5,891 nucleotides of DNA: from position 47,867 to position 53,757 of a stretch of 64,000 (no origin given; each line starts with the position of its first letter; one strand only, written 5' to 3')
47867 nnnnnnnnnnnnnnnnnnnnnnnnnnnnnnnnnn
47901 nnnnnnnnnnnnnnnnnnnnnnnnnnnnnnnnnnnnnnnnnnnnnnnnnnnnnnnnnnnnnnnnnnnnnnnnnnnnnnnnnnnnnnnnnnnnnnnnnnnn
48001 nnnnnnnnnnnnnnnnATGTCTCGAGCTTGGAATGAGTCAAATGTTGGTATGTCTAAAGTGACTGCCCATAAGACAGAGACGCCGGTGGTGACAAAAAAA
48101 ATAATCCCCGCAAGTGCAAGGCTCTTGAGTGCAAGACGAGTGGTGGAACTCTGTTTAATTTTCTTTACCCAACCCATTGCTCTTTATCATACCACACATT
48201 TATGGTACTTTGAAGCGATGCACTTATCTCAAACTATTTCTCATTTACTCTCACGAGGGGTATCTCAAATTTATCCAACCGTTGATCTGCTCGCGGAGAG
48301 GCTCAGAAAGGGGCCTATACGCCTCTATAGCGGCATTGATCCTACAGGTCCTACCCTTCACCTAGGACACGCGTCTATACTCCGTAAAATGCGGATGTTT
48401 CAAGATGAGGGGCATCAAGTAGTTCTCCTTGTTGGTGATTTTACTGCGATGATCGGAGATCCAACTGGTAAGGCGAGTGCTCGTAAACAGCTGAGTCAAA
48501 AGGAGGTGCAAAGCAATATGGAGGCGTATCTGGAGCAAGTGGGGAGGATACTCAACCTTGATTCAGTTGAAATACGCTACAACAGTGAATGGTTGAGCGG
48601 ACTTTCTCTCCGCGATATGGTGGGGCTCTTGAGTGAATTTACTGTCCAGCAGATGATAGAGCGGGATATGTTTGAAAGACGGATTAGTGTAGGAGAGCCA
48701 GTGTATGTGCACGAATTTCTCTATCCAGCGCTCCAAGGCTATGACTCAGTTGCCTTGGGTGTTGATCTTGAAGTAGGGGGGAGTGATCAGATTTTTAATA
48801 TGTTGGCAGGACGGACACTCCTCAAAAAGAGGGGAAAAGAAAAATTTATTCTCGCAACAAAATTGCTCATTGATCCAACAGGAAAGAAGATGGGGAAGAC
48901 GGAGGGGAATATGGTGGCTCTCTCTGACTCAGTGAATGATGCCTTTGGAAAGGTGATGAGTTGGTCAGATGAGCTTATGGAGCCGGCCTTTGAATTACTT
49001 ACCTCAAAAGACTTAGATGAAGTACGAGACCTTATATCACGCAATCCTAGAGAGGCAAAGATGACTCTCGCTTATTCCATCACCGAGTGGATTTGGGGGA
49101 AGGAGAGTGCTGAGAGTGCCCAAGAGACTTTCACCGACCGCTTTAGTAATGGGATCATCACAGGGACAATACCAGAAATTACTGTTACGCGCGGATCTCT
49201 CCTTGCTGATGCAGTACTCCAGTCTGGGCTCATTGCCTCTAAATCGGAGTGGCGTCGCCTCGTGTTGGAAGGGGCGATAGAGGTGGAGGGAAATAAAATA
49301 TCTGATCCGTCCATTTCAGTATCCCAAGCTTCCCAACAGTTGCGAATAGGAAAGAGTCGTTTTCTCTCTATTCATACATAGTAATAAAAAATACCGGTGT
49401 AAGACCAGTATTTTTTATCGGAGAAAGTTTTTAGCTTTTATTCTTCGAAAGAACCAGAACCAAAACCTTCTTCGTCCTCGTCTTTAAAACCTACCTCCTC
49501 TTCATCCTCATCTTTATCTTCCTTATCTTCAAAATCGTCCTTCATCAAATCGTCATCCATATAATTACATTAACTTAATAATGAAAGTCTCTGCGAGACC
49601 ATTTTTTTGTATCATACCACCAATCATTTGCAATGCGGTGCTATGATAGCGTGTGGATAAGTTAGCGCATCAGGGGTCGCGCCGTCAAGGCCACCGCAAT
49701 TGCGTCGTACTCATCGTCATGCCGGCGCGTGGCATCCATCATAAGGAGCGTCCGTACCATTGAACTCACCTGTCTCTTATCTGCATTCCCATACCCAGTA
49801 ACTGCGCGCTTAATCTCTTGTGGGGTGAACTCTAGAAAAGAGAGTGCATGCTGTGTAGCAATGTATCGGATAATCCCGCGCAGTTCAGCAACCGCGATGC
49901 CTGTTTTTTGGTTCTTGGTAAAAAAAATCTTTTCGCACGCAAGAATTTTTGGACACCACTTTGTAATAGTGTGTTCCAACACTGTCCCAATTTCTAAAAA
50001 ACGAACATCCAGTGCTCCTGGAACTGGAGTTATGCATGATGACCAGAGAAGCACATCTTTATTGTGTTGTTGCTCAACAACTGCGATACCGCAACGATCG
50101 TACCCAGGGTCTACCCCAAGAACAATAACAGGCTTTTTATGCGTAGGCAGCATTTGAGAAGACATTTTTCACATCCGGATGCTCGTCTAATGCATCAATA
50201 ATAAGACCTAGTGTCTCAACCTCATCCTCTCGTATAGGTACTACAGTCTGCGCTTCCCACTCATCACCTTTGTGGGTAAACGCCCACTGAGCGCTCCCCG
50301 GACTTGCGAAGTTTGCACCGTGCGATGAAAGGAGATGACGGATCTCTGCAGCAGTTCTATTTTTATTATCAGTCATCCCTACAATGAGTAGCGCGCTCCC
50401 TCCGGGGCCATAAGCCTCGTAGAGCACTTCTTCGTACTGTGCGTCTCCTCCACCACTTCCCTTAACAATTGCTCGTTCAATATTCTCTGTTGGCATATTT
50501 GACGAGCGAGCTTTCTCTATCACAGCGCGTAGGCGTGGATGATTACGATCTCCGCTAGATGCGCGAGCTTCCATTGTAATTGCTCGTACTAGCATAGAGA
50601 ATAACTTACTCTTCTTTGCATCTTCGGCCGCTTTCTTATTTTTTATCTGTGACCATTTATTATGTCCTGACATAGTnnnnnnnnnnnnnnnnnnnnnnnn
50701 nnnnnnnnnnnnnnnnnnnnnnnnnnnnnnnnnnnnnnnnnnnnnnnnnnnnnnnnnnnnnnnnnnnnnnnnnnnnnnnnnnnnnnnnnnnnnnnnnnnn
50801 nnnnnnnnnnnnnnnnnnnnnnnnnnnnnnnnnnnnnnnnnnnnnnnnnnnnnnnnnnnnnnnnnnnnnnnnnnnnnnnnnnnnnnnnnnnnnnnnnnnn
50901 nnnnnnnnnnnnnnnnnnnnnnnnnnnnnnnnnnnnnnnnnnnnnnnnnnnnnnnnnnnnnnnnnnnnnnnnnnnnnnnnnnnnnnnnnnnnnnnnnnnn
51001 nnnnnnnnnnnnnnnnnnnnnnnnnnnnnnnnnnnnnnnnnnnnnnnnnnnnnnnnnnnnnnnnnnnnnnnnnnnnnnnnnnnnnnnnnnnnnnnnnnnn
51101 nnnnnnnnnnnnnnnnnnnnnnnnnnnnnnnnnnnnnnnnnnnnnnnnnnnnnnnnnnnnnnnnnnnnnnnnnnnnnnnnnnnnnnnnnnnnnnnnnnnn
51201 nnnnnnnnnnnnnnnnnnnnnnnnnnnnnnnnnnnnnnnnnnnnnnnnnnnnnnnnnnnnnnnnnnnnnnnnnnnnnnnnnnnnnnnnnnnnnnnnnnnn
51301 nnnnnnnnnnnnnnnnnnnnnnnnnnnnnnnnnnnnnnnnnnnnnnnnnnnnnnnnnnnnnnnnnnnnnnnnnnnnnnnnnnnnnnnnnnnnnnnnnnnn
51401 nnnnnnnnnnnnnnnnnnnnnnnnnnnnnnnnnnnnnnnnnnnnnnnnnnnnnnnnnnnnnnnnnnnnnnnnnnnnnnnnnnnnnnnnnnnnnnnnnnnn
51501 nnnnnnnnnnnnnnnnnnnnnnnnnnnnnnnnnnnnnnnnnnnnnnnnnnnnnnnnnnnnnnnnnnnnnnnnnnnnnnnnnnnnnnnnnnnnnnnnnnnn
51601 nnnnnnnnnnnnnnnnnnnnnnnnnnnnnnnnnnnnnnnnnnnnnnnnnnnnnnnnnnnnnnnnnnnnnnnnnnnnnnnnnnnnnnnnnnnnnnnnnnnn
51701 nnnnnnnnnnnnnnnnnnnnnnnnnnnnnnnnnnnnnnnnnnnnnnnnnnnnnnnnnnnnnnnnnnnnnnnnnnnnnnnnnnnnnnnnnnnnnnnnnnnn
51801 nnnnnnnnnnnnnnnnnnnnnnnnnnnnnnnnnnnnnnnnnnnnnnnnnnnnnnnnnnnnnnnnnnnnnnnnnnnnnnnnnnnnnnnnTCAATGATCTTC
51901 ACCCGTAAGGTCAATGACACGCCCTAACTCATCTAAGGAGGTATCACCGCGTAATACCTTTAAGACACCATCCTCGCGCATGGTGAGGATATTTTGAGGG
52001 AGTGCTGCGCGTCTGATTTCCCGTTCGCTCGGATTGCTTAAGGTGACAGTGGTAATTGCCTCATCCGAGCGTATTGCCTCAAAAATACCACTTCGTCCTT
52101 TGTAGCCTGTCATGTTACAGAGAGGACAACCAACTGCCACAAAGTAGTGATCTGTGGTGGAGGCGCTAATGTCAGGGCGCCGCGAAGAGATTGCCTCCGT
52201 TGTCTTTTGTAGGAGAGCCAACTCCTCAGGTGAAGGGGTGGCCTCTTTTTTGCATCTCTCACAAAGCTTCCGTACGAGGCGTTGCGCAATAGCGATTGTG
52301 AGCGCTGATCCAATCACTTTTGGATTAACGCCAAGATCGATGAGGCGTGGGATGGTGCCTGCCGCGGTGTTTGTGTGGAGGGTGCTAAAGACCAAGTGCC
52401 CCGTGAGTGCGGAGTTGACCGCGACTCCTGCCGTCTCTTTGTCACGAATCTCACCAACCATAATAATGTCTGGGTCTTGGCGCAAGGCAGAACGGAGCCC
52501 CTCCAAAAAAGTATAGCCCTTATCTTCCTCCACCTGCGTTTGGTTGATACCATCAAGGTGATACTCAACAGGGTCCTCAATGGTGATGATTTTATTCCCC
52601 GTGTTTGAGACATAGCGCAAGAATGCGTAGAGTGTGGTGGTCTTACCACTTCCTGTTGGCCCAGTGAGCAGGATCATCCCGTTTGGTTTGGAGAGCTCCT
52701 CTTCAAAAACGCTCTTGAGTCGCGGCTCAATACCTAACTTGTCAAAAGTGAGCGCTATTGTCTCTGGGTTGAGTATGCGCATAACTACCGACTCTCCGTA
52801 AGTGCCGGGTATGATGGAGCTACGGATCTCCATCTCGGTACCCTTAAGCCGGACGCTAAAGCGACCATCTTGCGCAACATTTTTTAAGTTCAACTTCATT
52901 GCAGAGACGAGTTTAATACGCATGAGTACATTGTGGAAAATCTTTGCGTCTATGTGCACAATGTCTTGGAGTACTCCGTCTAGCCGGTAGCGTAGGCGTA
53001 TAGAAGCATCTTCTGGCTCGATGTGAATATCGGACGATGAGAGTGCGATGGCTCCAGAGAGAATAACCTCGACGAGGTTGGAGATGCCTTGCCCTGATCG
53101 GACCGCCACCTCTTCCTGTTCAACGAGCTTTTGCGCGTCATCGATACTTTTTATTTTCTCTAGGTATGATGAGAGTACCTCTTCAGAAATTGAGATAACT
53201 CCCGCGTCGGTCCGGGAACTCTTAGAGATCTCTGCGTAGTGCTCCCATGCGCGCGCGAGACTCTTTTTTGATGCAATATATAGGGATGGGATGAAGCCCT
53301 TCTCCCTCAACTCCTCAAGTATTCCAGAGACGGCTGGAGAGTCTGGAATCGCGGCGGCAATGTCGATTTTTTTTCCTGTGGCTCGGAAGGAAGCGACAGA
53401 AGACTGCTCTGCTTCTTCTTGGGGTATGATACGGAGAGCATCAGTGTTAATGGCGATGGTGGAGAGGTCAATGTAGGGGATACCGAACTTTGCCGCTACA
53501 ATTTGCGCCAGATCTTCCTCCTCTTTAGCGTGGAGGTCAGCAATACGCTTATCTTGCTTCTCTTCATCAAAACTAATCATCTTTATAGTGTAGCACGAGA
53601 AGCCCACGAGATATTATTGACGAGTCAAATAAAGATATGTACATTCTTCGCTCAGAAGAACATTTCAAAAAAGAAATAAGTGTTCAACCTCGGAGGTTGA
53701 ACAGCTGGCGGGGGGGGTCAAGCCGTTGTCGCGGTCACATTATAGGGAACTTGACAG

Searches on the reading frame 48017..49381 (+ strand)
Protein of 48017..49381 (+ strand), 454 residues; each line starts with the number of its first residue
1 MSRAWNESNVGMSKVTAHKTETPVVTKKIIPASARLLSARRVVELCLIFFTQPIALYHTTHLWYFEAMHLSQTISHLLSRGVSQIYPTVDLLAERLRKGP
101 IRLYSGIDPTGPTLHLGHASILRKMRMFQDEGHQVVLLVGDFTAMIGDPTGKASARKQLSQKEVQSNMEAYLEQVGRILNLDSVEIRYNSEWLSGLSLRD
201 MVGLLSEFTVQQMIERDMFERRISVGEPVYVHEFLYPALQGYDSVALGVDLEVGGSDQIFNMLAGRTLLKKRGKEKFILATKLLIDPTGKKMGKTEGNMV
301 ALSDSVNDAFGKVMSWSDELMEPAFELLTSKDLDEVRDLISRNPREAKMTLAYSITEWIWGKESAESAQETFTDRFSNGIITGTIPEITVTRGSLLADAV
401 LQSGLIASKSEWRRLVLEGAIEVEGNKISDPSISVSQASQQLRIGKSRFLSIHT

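Call 71: search_protein_families(library=pfam, proteins=[window:48017-49381:+], max_evalue=0.001)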
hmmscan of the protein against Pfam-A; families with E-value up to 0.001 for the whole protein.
window:48017-49381:+ (454 aa): 3 families
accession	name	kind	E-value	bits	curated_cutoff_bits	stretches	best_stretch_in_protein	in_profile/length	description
PF00579.31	tRNA-synt_1b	-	3.7e-66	223.9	21.1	1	98-376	3-291/292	tRNA synthetases class I (W and Y)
PF22421.1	SYY_C-terminal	-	6.1e-06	26.5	27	1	384-439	8-64/83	Tyrosine--tRNA ligase SYY-like C-terminal domain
PF01479.30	S4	-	0.00078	19.6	22.8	0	398-436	5-43/48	S4 domain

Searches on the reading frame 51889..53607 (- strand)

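Call 10: search_protein_families(library=pfam, proteins=[window:51889-53607:-], max_evalue=0.001)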
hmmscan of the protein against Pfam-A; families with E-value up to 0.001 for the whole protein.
window:51889-53607:- (572 aa): 6 families
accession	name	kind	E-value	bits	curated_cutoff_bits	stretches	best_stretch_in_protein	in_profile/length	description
PF00437.27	T2SSE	-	2e-116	389.1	24.9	1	174-561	7-368/370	Type II/IV secretion system protein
PF05157.20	MshEN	-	9.6e-08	32.3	23.1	1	41-126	1-85/90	MshEN domain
PF20720.3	nSTAND3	-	5.4e-05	23.4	27.2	1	307-348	15-56/155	Novel STAND NTPase 3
PF13401.12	AAA_22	-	0.00014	22.6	27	0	309-347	5-43/130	AAA domain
PF13191.12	AAA_16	-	0.00026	22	32.6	0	306-345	20-58/167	AAA ATPase domain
PF25199.1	nSTAND_NTPase5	-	0.00044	20.5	34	0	302-353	34-86/145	Novel STAND NTPase 5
